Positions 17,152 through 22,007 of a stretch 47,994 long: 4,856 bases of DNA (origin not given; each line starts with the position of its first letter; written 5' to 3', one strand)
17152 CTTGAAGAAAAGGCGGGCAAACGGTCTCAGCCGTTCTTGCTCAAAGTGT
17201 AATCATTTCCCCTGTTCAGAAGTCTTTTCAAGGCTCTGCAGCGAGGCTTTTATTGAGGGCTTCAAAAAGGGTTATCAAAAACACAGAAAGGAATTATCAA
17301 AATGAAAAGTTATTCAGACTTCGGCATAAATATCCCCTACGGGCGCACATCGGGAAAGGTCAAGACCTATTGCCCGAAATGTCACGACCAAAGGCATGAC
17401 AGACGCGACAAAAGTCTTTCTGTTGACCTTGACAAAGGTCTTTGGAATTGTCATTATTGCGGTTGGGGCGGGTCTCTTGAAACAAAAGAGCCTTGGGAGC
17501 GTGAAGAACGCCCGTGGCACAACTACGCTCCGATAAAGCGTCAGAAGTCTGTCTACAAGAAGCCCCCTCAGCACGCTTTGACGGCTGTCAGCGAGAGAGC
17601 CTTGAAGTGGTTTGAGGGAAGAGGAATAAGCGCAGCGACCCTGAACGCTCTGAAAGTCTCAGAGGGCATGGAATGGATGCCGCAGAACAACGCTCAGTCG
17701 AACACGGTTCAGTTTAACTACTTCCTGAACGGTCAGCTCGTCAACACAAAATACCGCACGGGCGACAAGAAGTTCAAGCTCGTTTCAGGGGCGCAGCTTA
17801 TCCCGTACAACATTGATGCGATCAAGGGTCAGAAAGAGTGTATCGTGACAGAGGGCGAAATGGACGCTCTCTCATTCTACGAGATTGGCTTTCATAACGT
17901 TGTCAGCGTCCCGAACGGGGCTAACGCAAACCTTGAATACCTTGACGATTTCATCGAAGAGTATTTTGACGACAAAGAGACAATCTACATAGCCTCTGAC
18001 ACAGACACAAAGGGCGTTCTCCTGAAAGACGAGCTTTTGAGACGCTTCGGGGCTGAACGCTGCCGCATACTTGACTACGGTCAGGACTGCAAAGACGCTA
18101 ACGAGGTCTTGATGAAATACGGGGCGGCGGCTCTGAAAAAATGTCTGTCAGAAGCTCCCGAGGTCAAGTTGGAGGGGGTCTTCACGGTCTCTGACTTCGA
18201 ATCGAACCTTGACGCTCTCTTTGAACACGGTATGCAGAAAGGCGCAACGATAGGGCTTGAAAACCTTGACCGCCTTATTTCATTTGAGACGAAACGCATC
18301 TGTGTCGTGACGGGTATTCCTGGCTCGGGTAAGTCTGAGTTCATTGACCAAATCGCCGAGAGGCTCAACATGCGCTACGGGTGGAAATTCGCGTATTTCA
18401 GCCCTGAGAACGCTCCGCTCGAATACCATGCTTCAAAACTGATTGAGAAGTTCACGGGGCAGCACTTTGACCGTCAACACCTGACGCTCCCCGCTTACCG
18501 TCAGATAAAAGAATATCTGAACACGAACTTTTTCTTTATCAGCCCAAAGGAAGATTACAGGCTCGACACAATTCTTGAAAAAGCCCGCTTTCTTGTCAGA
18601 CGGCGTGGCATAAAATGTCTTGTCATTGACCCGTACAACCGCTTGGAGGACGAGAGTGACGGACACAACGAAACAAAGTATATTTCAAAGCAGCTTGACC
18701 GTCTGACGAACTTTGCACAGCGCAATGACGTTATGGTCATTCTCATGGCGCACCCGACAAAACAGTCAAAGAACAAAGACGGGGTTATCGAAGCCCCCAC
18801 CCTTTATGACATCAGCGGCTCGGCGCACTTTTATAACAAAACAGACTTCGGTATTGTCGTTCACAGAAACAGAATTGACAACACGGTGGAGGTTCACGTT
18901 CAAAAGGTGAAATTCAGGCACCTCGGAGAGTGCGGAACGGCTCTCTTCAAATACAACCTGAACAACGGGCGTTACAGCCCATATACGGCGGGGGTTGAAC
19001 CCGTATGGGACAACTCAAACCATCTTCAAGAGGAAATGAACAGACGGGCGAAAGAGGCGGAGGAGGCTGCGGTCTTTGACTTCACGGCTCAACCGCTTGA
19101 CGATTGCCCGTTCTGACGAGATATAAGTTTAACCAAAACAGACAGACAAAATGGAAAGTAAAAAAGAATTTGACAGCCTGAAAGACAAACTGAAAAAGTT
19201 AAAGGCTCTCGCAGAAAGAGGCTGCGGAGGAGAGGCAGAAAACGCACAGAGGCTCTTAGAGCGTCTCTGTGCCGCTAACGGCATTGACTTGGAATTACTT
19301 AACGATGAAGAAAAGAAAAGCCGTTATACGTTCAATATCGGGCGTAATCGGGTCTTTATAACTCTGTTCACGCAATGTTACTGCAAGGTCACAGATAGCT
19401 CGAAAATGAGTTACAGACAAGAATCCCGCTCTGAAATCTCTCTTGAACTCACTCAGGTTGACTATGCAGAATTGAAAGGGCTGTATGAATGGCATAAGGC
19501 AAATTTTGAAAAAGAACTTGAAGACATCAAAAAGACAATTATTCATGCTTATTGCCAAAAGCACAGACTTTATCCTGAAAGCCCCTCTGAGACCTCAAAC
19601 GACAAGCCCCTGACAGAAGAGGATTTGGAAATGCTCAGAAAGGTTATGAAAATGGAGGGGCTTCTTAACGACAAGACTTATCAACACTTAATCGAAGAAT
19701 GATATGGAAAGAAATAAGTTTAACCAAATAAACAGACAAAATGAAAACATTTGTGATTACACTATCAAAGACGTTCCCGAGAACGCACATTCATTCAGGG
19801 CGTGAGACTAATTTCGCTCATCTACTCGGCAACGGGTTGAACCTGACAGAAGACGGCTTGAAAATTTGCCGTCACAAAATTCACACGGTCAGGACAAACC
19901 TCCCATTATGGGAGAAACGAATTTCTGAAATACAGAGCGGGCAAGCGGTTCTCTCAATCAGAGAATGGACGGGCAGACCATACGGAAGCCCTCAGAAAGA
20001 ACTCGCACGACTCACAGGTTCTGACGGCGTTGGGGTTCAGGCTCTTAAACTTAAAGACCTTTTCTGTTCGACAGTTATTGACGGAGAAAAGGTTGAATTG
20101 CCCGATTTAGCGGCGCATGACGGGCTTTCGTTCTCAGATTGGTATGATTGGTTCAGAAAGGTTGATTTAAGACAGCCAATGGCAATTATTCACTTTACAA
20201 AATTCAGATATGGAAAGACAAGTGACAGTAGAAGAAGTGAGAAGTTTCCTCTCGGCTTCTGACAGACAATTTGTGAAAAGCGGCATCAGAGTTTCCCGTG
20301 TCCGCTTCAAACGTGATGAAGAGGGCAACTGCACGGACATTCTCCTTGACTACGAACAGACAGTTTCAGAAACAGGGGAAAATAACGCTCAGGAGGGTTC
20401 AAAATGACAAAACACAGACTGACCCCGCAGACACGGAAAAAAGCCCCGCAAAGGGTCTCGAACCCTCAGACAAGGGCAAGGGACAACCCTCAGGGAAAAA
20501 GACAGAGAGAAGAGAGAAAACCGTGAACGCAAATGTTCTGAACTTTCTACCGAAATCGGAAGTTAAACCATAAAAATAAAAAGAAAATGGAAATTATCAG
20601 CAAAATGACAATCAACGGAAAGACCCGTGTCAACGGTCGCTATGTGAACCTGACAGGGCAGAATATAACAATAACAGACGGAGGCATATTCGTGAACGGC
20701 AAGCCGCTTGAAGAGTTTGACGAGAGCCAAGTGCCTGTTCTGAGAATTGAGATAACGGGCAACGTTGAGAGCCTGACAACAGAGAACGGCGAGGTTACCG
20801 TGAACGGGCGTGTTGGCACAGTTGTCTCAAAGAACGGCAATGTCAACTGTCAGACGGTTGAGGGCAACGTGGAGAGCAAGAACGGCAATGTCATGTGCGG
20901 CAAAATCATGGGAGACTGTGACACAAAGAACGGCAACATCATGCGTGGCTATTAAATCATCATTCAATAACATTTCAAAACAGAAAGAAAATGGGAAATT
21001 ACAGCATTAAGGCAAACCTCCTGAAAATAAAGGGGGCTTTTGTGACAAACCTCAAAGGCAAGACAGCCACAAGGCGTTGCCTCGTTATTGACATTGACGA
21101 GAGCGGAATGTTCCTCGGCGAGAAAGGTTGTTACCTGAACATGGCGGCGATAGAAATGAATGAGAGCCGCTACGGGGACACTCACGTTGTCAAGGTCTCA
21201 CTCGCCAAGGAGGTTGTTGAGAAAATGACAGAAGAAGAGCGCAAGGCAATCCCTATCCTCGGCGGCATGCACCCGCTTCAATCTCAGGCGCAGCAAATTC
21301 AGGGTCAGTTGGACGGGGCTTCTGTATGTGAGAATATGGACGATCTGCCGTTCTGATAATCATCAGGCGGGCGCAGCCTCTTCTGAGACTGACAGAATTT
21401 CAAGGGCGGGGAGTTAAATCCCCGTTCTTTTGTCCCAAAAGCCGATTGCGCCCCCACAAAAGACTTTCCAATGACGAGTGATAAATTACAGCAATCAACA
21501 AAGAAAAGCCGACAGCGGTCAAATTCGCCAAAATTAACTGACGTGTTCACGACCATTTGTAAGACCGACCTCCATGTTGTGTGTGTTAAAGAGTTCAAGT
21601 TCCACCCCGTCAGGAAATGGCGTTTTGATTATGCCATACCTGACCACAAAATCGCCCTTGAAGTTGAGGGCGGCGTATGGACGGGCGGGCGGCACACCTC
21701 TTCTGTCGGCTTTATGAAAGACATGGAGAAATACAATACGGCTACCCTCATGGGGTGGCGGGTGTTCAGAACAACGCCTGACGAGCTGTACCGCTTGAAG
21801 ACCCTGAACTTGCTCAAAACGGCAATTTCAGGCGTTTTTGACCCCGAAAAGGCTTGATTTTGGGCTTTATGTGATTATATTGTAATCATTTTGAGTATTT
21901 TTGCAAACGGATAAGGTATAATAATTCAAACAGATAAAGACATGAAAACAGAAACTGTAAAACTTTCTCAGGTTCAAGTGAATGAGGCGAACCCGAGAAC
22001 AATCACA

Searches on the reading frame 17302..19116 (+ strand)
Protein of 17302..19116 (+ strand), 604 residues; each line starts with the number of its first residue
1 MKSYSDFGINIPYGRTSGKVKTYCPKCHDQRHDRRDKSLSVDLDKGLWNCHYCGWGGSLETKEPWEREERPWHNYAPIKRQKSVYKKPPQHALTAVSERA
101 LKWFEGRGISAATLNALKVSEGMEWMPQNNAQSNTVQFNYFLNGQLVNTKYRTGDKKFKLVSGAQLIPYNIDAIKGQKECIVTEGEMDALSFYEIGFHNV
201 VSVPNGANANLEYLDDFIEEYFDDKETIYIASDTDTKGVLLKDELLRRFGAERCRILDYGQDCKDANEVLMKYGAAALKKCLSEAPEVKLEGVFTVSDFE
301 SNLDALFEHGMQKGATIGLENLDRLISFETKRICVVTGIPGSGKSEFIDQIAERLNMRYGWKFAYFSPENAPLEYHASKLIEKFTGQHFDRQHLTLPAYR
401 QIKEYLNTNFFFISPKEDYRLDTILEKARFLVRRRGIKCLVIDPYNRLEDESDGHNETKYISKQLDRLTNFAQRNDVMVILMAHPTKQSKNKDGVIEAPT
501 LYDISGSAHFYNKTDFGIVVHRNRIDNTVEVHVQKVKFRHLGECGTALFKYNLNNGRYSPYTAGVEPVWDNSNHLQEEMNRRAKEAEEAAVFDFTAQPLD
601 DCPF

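Call 23: search_protein_families(library=pfam, max_evalue=0.01, proteins=[window:17302-19116:+])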
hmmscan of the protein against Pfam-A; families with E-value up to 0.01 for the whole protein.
window:17302-19116:+ (604 aa): 15 families
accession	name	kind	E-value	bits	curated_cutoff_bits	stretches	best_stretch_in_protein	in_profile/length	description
PF03796.21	DnaB_C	-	4.3e-14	52.9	27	1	315-535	2-233/255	DnaB-like helicase C terminal domain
PF13155.12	Toprim_2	-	6.4e-10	39.7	22.1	1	181-270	1-88/88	Toprim-like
PF13401.12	AAA_22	-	4.1e-06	27.6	27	1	330-485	4-124/130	AAA domain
PF06745.19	ATPase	-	6.2e-06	26.2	26.6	1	317-491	3-170/231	KaiC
PF13662.12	Toprim_4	-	1.7e-05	25.4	25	1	179-247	2-72/85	Toprim domain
PF01637.24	ATPase_2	-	7.3e-05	23.1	33.2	1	319-438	8-111/225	ATPase domain predominantly from Archaea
PF13191.12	AAA_16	-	0.00035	21.6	32.6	1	323-401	17-90/167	AAA ATPase domain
PF09848.15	SLFN-g3_helicase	-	0.00035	20.4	24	1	331-482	1-121/354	Schlafen group 3, DNA/RNA helicase domain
PF25199.1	nSTAND_NTPase5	-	0.00057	20.2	34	1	327-383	37-93/145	Novel STAND NTPase 5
PF01751.28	Toprim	-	0.0006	20.4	23.1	1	180-250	2-81/96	Toprim domain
PF13481.12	AAA_25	-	0.00064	19.8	27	1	334-489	36-194/195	AAA domain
PF13173.12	AAA_14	-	0.0023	18.3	27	0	331-387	2-57/129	AAA domain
PF13604.12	AAA_30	-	0.0037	17.5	27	0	330-370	17-56/191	AAA domain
PF24883.2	NPHP3_N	-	0.004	17.8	24.8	1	330-445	21-133/164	Nephrocystin 3, N-terminal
PF07393.17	Sec10_HB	-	0.0073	15.3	26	0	256-332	411-486/637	Exocyst complex component Sec10-like, alpha-helical bundle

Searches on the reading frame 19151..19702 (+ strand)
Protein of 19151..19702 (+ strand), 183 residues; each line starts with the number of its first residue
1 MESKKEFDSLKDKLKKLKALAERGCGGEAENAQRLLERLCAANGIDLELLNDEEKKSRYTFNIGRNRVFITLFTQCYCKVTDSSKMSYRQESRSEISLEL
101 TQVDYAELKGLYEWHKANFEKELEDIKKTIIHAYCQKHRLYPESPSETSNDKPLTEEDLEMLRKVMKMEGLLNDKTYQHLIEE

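Call 23: search_protein_families(library=pfam, max_evalue=0.01, proteins=[window:19151-19702:+])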
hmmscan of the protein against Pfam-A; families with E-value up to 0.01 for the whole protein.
window:19151-19702:+ (183 aa): 1 family
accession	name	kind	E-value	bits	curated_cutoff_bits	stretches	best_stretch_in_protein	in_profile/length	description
PF10979.13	DUF2786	-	5.8e-05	23.4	23.9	1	10-46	2-39/40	Protein of unknown function (DUF2786)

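Call 48: search_protein_families(library=phrogs, proteins=[window:19151-19702:+])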
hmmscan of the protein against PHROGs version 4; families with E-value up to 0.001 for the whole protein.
window:19151-19702:+ (183 aa): 1 family
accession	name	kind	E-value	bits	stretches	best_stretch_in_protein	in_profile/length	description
phrog_421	-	unknown function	2.5e-07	31.4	1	8-59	7-59/241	unknown function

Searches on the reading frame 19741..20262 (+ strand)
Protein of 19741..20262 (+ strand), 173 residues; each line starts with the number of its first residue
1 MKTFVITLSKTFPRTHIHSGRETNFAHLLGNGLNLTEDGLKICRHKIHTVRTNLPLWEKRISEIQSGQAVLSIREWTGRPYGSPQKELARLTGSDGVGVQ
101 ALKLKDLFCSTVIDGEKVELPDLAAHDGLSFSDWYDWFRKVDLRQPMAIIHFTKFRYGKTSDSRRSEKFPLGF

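Call 23: search_protein_families(library=pfam, max_evalue=0.01, proteins=[window:19741-20262:+])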
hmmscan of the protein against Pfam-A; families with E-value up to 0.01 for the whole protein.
window:19741-20262:+ (173 aa): 0 families

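Call 48: search_protein_families(library=phrogs, proteins=[window:19741-20262:+])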
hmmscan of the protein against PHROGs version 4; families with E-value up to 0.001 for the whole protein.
window:19741-20262:+ (173 aa): 1 family
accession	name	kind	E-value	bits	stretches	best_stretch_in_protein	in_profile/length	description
phrog_8581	-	unknown function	1e-38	134.2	1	2-157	1-166/166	-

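Call 52: search_protein_families(library=pfam, max_evalue=0.1, proteins=[window:19741-20262:+])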
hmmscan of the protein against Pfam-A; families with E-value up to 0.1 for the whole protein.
window:19741-20262:+ (173 aa): 0 families

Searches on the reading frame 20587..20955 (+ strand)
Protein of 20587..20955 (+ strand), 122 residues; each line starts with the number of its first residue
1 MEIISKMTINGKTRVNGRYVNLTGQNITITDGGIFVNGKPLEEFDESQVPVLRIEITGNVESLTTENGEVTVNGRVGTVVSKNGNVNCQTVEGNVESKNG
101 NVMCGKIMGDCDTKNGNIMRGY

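Call 21: search_protein_families(library=pfam, max_evalue=0.01, proteins=[window:20587-20955:+])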
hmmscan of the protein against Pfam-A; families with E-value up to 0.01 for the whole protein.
window:20587-20955:+ (122 aa): 0 families

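Call 49: search_protein_families(library=phrogs, proteins=[window:20587-20955:+])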
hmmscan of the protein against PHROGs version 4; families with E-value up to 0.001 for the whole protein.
window:20587-20955:+ (122 aa): 1 family
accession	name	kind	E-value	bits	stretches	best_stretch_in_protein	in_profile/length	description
phrog_3163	-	unknown function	2e-23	83.6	1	7-119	10-118/121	-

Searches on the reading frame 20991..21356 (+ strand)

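Call 21: search_protein_families(library=pfam, max_evalue=0.01, proteins=[window:20991-21356:+])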
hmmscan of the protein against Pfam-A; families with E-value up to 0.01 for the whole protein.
window:20991-21356:+ (121 aa): 1 family
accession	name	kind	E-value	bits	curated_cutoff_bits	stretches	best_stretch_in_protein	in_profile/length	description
PF19498.4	DUF6033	-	0.0044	17.3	25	1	55-108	35-88/205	Protein of unknown function (DUF6033)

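Call 49: search_protein_families(library=phrogs, proteins=[window:20991-21356:+])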
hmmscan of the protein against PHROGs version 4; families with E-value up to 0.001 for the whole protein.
window:20991-21356:+ (121 aa): 1 family
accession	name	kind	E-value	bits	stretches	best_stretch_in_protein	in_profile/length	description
phrog_36980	-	unknown function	4.7e-52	176.5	1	1-121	1-124/124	-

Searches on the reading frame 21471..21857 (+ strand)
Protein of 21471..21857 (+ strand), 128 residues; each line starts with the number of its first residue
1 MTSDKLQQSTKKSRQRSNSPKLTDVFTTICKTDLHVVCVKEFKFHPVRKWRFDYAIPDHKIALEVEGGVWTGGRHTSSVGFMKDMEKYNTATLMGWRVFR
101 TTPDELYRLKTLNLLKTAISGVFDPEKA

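Call 10: search_protein_families(library=phrogs, proteins=[window:21543-21857:+])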
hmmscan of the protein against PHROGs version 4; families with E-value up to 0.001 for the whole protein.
window:21543-21857:+ (104 aa): 2 families
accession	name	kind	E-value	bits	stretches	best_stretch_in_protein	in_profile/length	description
phrog_503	-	unknown function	9e-37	127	1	10-100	45-135/144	-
phrog_12476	-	unknown function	3.1e-14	53.6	1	26-95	2-71/85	-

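Call 21: search_protein_families(library=pfam, max_evalue=0.01, proteins=[window:21543-21857:+])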
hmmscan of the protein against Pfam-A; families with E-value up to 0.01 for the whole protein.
window:21543-21857:+ (104 aa): 0 families

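Call 52: search_protein_families(library=pfam, max_evalue=0.1, proteins=[window:21543-21857:+])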
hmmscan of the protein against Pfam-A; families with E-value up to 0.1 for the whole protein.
window:21543-21857:+ (104 aa): 0 families

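Call 78: search_protein_families(library=phrogs, proteins=[window:21471-21857:+])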
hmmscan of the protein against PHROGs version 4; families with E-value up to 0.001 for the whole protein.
window:21471-21857:+ (128 aa): 2 families
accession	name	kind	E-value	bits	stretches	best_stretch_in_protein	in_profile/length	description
phrog_503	-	unknown function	1.1e-38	133.1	1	6-124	18-135/144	-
phrog_12476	-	unknown function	5.3e-14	52.9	1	50-119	2-71/85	-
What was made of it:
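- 21439..21539 (+): Copy 'a'. The 5' third is the leader and the 3' two thirds (from ATG 21471) encode the basic N-terminal tail of the Vsr-like endonuclease. PHROG_503 alignment extends into this region (call 78).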

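Call 79: search_protein_families(library=pfam, max_evalue=1, proteins=[window:21471-21857:+])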
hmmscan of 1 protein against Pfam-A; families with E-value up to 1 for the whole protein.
window:21471-21857:+ (128 aa): 3 families
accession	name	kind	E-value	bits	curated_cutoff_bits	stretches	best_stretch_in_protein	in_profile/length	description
PF25717.1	Herpes_ORF32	-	0.096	13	27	1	14-59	28-71/76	Herpesvirus ORF32/34 phosphoprotein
PF13228.11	DUF4037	-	0.16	13.1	22.1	1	7-50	57-100/101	Domain of unknown function (DUF4037)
PF18741.7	MTES_1575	-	0.19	12.3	38.2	1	47-109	22-84/96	REase_MTES_1575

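Call 82: find_homologous_proteins(query=window:21471-21854:+, max_evalue=0.00001)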
Query window:21471-21854:+ (128 aa): 2288 proteins with E <= 0.00001 among 2290 candidates; the best 120 are listed.
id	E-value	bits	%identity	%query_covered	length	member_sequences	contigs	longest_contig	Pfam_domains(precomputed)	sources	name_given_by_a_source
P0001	3.0e-81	288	98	100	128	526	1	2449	-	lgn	-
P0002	5.7e-80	283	98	100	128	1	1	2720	-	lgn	-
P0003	5.8e-80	283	98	100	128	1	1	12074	-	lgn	-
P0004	1.5e-79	282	98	100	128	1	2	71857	-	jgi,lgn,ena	jgi:very-short-patch-repair endonuclease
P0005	4.0e-79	281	97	100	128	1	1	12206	-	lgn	-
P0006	5.4e-79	280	97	100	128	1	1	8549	-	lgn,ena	-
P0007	1.4e-78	279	96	100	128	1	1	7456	-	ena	-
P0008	2.1e-78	278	97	100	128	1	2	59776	-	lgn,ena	-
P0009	3.0e-78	278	96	100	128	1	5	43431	-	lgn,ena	-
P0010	5.3e-78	277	95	100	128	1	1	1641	-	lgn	-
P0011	5.7e-78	277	95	100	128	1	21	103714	-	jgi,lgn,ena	jgi:very-short-patch-repair endonuclease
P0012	1.0e-77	276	96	100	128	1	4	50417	-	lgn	-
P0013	1.1e-77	276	96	100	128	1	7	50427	-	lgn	-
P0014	1.4e-77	276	96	100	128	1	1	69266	-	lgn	-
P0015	1.4e-77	276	95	100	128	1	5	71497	-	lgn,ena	-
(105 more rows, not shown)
